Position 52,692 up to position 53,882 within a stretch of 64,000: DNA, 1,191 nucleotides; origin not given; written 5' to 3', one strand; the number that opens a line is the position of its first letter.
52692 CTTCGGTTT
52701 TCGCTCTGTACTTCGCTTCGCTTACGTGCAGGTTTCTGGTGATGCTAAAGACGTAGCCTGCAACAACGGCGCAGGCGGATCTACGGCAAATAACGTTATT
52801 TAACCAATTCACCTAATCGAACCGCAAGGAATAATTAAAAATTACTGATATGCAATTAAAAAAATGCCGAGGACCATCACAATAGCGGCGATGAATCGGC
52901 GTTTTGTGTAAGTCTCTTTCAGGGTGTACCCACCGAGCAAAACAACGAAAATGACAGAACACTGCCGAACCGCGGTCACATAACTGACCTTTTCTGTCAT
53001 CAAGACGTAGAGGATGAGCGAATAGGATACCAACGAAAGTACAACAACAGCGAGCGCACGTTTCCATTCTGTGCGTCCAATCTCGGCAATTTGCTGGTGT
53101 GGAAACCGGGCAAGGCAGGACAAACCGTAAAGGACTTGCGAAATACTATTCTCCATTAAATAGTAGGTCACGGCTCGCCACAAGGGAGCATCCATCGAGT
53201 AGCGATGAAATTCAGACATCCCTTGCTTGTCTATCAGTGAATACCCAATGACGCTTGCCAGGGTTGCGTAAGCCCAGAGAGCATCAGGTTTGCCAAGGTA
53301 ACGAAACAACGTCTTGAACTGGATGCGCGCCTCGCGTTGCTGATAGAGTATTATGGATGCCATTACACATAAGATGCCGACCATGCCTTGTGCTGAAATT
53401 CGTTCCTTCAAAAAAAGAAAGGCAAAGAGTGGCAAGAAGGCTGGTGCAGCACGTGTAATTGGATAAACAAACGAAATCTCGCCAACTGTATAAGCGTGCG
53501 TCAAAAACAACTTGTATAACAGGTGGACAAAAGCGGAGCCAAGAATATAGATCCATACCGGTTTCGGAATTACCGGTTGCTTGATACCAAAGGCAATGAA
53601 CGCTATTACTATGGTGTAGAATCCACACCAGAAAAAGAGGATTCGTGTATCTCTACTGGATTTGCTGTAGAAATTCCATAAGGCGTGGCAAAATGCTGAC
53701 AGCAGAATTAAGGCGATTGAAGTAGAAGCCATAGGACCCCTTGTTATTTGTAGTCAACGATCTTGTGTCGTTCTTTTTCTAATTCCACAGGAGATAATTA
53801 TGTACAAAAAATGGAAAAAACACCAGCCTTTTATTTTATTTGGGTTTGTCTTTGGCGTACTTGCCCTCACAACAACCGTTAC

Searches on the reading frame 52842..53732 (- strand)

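Call 89: search_protein_families(library=pfam, proteins=[window:52842-53732:-], max_evalue=0.00001)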
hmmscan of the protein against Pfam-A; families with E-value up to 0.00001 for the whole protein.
window:52842-53732:- (296 aa): 2 families
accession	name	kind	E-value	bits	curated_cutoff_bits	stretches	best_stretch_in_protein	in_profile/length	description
PF00892.27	EamA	-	3.2e-22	79.7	28.2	2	5-129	3-132/135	EamA-like transporter family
PF03151.22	TPT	-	3.2e-08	33.7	30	0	34-138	39-143/291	Triose-phosphate Transporter family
